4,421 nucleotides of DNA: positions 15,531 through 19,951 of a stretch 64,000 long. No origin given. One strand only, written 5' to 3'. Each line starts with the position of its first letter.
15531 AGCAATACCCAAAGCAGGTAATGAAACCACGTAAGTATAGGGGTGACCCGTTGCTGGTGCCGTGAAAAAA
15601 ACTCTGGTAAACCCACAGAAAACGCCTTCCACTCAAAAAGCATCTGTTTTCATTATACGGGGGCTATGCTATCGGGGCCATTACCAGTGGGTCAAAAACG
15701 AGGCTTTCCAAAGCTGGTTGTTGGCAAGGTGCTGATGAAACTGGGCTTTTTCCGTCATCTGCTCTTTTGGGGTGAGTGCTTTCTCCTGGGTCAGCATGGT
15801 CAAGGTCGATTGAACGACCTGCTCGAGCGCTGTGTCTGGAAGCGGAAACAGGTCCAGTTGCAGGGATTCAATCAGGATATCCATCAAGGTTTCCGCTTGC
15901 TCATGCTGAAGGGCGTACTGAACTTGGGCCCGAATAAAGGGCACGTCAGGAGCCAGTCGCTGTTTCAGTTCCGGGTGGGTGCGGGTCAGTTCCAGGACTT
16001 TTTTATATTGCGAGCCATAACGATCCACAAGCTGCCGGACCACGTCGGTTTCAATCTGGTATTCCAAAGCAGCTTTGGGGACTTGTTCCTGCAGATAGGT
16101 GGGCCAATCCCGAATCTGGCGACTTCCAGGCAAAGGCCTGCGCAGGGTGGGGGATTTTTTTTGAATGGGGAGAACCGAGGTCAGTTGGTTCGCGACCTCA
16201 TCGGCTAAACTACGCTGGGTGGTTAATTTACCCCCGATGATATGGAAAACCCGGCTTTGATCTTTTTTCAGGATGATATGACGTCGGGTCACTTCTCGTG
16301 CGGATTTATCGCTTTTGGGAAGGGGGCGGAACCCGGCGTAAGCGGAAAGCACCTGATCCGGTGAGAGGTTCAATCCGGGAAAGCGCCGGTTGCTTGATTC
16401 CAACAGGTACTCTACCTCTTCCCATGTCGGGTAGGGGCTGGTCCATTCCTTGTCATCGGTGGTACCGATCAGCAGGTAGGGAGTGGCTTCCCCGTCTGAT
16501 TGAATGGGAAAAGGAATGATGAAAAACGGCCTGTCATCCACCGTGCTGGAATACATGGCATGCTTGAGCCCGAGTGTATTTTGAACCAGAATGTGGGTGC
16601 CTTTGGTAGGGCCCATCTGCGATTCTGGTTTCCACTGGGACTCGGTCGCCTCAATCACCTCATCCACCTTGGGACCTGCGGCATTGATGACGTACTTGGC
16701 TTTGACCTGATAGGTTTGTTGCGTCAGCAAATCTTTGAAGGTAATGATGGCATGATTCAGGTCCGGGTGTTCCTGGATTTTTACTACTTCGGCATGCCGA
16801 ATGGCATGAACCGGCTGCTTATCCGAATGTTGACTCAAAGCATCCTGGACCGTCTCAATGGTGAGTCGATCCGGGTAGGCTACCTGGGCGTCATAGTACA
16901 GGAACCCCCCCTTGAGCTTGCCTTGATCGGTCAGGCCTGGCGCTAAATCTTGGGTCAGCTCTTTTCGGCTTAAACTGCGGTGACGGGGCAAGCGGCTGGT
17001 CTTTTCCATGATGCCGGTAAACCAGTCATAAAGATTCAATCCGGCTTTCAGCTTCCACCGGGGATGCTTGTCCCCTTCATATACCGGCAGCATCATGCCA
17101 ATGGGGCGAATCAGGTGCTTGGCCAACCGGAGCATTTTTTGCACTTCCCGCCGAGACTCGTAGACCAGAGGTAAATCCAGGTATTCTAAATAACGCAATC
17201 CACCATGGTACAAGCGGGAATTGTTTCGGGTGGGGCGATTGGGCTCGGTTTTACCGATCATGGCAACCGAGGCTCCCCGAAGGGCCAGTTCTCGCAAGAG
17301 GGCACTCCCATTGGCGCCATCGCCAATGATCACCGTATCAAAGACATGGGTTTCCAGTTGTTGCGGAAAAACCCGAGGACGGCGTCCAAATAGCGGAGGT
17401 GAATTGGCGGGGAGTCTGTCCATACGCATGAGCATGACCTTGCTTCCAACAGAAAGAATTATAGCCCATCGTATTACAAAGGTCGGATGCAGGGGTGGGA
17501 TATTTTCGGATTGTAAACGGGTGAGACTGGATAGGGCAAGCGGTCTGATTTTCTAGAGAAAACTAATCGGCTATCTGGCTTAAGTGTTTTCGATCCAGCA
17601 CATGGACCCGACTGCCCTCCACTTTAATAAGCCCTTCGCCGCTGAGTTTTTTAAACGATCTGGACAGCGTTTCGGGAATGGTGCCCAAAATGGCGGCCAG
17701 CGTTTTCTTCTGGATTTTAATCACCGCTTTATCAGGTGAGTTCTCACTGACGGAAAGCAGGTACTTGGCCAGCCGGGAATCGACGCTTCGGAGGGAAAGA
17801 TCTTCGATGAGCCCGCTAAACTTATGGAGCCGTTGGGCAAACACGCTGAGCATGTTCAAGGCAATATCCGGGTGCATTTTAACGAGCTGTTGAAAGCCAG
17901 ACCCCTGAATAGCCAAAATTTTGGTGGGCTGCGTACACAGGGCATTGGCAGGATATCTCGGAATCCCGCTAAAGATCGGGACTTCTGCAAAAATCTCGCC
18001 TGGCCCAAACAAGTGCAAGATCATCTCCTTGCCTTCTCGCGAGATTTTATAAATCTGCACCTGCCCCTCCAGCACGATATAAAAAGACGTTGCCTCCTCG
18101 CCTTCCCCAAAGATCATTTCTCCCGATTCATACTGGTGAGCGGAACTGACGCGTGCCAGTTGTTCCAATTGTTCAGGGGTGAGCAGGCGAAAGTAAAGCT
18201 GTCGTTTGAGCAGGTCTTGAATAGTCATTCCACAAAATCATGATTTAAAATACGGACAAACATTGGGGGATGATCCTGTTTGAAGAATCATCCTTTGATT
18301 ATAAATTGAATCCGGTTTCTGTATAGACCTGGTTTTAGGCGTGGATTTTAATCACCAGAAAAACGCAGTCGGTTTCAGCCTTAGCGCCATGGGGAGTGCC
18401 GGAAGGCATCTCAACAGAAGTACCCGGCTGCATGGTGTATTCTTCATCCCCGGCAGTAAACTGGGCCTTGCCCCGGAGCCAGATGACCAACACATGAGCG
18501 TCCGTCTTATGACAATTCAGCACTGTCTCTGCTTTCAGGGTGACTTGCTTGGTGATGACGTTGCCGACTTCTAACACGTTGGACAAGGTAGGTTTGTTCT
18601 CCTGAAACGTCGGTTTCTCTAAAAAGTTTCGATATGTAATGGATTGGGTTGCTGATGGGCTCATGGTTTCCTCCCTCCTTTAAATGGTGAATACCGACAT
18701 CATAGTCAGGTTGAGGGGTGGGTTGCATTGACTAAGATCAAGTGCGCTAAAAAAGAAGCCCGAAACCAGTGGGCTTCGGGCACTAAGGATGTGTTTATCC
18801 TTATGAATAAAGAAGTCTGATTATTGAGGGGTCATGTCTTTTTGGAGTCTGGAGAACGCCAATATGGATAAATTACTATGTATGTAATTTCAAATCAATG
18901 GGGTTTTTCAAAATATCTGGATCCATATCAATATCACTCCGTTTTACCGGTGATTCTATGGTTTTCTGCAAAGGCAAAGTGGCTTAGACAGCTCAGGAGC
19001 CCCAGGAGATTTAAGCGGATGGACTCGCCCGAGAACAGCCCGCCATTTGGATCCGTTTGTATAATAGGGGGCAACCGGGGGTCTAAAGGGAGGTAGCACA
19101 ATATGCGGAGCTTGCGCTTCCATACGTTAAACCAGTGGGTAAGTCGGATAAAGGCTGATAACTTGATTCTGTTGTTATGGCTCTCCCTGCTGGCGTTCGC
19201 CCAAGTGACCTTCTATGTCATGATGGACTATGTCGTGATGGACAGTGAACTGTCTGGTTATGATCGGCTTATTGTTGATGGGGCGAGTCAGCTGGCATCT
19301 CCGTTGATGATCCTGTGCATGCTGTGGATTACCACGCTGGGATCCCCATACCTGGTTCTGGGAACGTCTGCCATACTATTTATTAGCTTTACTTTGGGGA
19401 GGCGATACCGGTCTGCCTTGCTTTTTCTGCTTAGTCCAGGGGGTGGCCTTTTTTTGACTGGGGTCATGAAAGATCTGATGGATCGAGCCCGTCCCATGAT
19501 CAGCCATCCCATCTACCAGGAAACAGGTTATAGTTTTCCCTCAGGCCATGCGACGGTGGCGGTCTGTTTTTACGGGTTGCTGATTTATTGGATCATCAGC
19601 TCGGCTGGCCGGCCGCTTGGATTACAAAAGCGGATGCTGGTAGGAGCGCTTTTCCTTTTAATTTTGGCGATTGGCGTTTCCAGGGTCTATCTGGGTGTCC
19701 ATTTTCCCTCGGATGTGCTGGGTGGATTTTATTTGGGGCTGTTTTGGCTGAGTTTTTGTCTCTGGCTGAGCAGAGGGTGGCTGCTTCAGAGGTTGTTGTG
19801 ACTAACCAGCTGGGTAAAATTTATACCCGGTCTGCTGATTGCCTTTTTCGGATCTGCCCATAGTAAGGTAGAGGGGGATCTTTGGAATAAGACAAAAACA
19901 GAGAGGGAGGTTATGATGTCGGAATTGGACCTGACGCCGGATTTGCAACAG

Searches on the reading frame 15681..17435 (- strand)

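Call 52: search_protein_families(library=pfam, proteins=[window:15681-17435:-], max_evalue=0.0001)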
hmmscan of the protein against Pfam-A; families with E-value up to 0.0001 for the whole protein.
window:15681-17435:- (584 aa): 3 families
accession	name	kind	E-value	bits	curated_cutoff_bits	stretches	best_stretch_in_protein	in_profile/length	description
PF01266.30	DAO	-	1e-40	140.8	27.9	1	33-392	1-325/353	FAD dependent oxidoreductase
PF16901.10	DAO_C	-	1.1e-19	71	31.4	1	429-530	2-99/126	C-terminal domain of alpha-glycerophosphate oxidase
PF01494.25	FAD_binding_3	-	1.6e-07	31.3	22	1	33-347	3-254/349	FAD binding domain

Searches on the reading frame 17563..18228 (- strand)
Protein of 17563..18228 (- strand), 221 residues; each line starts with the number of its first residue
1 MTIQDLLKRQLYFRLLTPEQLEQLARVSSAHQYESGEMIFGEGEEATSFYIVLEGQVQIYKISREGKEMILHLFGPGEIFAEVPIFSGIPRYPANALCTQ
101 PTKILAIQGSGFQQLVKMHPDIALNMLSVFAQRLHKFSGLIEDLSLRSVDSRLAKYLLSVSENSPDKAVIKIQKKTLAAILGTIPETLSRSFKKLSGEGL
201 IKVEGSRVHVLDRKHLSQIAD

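Call 75: search_protein_families(library=pfam, proteins=[window:17563-18228:-], max_evalue=0.00001)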
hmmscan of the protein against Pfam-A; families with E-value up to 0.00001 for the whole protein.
window:17563-18228:- (221 aa): 2 families
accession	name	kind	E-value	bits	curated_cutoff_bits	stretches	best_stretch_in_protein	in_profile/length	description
PF00027.35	cNMP_binding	-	2.8e-23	82.1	27.5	1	31-117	2-87/89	Cyclic nucleotide-binding domain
PF13545.12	HTH_Crp_2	-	2e-14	53.8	27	1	152-218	2-69/70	Crp-like helix-turn-helix domain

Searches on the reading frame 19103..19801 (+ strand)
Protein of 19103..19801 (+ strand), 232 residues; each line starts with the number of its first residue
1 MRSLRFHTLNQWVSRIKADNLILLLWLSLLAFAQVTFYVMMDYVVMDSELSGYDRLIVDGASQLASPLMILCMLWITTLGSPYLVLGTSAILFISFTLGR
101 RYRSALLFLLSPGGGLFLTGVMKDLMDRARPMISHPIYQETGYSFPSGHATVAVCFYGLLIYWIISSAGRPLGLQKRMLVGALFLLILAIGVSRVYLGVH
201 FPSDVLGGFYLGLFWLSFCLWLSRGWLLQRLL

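Call 75: search_protein_families(library=pfam, proteins=[window:19103-19801:+], max_evalue=0.00001)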
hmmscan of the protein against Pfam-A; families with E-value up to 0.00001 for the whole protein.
window:19103-19801:+ (232 aa): 1 family
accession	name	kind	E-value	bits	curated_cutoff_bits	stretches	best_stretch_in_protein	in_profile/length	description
PF01569.27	PAP2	-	8.8e-22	77.7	27.2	1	106-223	3-125/130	PAP2 superfamily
